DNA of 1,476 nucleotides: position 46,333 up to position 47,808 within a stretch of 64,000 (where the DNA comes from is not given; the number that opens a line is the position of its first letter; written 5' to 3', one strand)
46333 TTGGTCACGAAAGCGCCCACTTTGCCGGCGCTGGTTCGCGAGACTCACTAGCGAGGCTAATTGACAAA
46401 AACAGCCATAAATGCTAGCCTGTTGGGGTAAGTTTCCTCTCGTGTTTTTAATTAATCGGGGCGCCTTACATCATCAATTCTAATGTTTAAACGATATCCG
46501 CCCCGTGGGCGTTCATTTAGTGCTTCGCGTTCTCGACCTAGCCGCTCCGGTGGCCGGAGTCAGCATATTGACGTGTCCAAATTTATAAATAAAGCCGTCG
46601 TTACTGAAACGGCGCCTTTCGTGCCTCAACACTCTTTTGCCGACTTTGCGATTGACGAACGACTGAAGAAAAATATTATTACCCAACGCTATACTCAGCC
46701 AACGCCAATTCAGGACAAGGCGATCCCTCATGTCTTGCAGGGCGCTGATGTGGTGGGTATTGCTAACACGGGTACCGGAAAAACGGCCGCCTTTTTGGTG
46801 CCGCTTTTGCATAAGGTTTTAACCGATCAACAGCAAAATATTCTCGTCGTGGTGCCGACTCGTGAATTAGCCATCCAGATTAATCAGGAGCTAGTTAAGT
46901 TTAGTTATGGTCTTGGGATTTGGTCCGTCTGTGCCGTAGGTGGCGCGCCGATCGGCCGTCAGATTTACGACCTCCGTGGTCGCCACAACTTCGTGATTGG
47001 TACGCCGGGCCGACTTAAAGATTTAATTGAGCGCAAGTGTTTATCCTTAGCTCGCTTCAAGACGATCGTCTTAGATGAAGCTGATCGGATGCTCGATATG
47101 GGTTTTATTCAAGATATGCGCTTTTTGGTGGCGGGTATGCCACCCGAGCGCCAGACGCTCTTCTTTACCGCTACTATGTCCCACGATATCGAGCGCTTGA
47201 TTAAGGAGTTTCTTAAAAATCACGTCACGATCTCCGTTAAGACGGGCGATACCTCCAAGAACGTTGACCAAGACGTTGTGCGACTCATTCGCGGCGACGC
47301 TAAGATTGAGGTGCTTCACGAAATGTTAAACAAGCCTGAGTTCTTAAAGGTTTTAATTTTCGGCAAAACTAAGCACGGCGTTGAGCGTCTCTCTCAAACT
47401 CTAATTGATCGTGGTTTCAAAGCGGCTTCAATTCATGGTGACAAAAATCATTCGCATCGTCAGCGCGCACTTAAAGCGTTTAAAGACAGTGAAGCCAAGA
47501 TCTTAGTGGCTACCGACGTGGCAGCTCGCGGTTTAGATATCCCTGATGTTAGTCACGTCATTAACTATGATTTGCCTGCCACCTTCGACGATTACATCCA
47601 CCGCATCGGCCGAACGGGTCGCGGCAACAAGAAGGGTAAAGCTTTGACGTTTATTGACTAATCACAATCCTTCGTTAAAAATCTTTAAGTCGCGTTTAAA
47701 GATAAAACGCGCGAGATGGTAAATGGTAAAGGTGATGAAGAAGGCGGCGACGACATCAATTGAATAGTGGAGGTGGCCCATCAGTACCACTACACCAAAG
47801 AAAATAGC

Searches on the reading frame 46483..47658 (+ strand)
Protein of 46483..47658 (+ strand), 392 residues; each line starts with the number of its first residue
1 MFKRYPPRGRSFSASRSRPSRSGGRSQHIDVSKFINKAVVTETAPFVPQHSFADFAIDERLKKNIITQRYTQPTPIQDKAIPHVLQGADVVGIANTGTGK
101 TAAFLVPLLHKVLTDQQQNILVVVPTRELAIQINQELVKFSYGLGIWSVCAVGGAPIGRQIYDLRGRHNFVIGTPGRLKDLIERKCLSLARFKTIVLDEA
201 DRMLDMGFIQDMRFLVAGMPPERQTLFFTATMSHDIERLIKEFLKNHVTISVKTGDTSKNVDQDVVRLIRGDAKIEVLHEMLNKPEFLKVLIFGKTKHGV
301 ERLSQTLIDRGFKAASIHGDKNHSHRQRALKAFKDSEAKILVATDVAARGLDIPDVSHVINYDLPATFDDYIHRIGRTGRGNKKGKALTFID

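Call 25: search_protein_families(library=pfam, proteins=[window:46483-47658:+], max_evalue=0.01)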
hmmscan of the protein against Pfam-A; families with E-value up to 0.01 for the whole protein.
window:46483-47658:+ (392 aa): 5 families
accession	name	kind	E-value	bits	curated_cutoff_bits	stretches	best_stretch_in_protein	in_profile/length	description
PF00270.35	DEAD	-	1.7e-45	155.2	26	1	74-238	1-166/167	DEAD/DEAH box helicase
PF00271.37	Helicase_C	-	4.8e-35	120.6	23.5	1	274-381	2-109/110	Helicase conserved C-terminal domain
PF04851.21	ResIII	-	4.8e-07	30.3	22.5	1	76-233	7-163/164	Type III restriction enzyme, res subunit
PF14617.12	CMS1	-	0.00025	20.9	35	1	168-200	176-208/250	U3-containing 90S pre-ribosomal complex subunit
PF22590.2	Cas3-like_C_2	-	0.0018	18.9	27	1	323-381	45-104/106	CRISPR-associated nuclease/helicase Cas3, C-terminal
